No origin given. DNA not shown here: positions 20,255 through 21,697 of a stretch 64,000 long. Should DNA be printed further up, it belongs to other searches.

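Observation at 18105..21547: CEOS-like opine-type dehydrogenase, ATP-grasp and CapA-like trio next to the uronic-acid genes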

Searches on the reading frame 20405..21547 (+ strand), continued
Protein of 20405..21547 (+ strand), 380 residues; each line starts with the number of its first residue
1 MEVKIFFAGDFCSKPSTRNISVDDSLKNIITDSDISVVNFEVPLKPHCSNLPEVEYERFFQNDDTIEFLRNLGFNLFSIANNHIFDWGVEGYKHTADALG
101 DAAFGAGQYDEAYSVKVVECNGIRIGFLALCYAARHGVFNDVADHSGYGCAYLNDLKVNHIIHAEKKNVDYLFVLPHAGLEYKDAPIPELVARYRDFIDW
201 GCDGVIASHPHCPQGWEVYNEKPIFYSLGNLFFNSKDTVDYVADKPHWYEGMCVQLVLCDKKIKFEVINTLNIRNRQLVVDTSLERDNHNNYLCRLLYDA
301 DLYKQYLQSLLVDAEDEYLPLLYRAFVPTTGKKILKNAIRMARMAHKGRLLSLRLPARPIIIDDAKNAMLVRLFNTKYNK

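Call 67: search_protein_families(library=pfam, proteins=[L076:5852-7060:+, L076:7194-7997:+], max_evalue=0.01)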
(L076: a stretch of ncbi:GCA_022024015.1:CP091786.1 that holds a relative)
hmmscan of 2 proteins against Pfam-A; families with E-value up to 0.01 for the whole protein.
L076:5852-7060:+ (402 aa): 2 families
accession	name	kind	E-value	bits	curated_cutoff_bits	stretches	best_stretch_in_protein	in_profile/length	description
PF05222.21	AlaDh_PNT_N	-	4.3e-22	79.2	30.4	1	6-135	3-135/136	Alanine dehydrogenase/PNT, N-terminal domain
PF01262.27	AlaDh_PNT_C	-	8.9e-06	25.7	23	1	227-391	78-208/214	Alanine dehydrogenase/PNT, C-terminal domain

L076:7194-7997:+ (267 aa): 1 family
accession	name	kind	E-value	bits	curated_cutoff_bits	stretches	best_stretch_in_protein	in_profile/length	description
PF04794.17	YdjC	-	1.1e-25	91.4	29.7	1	3-232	1-239/266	YdjC-like protein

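Call 89: predict_structure(alignment_id=A3)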
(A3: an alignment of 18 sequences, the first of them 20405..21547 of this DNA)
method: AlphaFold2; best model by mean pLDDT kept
length: 380 residues; sequences in the alignment: 18
mean_pLDDT: 84.9   pTM: 0.87
mean pLDDT of the five models: 84.9, 83.0, 81.6, 76.1, 65.7
residues with pLDDT >= 90: 189; 70-90: 129; 50-70: 49; < 50: 13
segments of 3 or more residues with pLDDT < 50: 328-330, 348-354
pLDDT, mean of each block of 10 residues (from residue 1): 95 90 96 97 80 61 94 96 86 94 95 97 97 82 82 92 97 88 82 96 92 84 93 79 62 93 93 88 87 89 92 85 61 56 53 59 83 77
secondary structure, 60 per line:
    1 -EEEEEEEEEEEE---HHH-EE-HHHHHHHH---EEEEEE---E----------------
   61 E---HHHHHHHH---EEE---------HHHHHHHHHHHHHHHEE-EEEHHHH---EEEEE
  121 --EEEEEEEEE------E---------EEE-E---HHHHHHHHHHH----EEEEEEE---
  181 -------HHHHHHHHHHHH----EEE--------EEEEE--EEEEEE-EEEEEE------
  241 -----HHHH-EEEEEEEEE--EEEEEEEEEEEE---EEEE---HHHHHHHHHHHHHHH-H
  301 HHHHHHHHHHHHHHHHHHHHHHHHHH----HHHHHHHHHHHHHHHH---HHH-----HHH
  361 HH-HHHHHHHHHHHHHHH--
elements in order: E2-13 H24-31 E35-40 H65-72 E76-78 H88-102 E106-108 H109-112 E116-120 E123-131 E148-150 H156-166 E171-177 H188-199 E204-206 E215-219 E222-227 E229-234 H246-249 E251-259 E262-273 E277-280 H284-298 H300-326 H331-346 H358-362 H364-378
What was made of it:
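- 20405..21547 (+): Soluble PGA_cap (CapA-family, calcineurin-like fold) protein. Proposed MslH-like metal-dependent epimerase of a glycan-linked amino acid that carries a free alpha-carboxylate. The N-terminus is a core beta-strand and not a membrane anchor (call 89).
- On CapA/PgsA component of the poly-gamma-glutamate synthetase: The N-terminus is a core beta-strand (call 89).
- Closest known: MslH, lasso-peptide C-terminal Trp epimerase. Different: It has an extra C-terminal helical region, residues 284-378 (call 89).
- Closest known: CapA/PgsA of the poly-gamma-glutamate synthetase complex. Different: No N-terminal membrane anchor (call 89).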

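Call 91: fold_search(model_id=the predicted structure, library=pdb)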
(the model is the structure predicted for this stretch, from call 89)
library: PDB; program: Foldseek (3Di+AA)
matches with E <= 10: 791; with E <= 0.001: 27
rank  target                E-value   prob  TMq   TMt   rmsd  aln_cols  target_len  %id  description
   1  8gq9                  5.1e-18  1.00  0.61  0.54   7.4       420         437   16  Crystal structure of lasso peptide epimerase MslH (released 2023-06-21)
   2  8gqb                  1.4e-17  1.00  0.64  0.56   5.9       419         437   15  Crystal structure of lasso peptide epimerase MslH D11A mutant (released 2023-06-21)
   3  8itg_A                1.8e-17  1.00  0.61  0.53   7.7       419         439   15  Crystal structure of lasso peptide epimerase MslH in complexed with precursor peptide variant MslAW21G (released 2023-06-21)
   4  8ith                  2.5e-17  1.00  0.60  0.52   7.8       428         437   16  Crystal structure of lasso peptide epimerase MslH H295N (released 2023-06-21)
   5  1t71                  7.2e-09  1.00  0.42  0.54   6.8       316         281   15  Crystal structure of a novel phosphatase Mycoplasma pneumoniaefrom (released 2004-12-07)
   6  4b2o_A                2.9e-08  1.00  0.42  0.58   6.7       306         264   15  Crystal structure of Bacillus subtilis YmdB, a global regulator of late adaptive responses. (released 2013-07-24)
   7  1t70_A                1.2e-07  1.00  0.44  0.63   6.3       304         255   12  Crystal structure of a novel phosphatase from Deinococcus radiodurans (released 2004-12-07)
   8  3ive                  2.3e-07  1.00  0.40  0.32   6.7       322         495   14  Putative 5'-Nucleotidase (c4898) from Escherichia Coli in complex with Cytidine (released 2009-09-29)
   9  1oie                  4.1e-07  1.00  0.42  0.32   8.3       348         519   11  5'-Nucleotidase (E. coli) with an Engineered Disulfide Bridge (S228C, P513C) (released 2004-08-05)
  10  1oid_B                1.5e-06  1.00  0.38  0.29  12.0       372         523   10  5'-Nucleotidase (E. coli) with an Engineered Disulfide Bridge (S228C, P513C) (released 2004-06-10)
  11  1ho5_A                2.7e-06  1.00  0.40  0.30   9.5       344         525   10  5'-NUCLEOTIDASE (E. COLI) IN COMPLEX WITH ADENOSINE AND PHOSPHATE (released 2002-03-20)
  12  1oi8_A                2.7e-06  1.00  0.40  0.30  11.5       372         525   10  5'-Nucleotidase (E. coli) with an Engineered Disulfide Bridge (P90C, L424C) (released 2004-06-10)
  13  1hp1                  2.8e-06  1.00  0.41  0.32  11.1       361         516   10  5'-NUCLEOTIDASE (OPEN FORM) COMPLEX WITH ATP (released 2002-03-20)
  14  1oid_A                3.8e-06  1.00  0.38  0.29  12.0       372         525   10  5'-Nucleotidase (E. coli) with an Engineered Disulfide Bridge (S228C, P513C) (released 2004-06-10)
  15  1ush                  4.9e-06  1.00  0.39  0.30   8.5       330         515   11  5'-NUCLEOTIDASE FROM E. COLI (released 1999-06-15)
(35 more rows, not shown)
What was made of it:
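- On MslH-type metal-dependent epimerase: The best fold match is MslH (call 91).
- The calcineurin-like fold is mostly hydrolytic, and the next-best fold matches are YmdB-type phosphoesterases (call 91).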
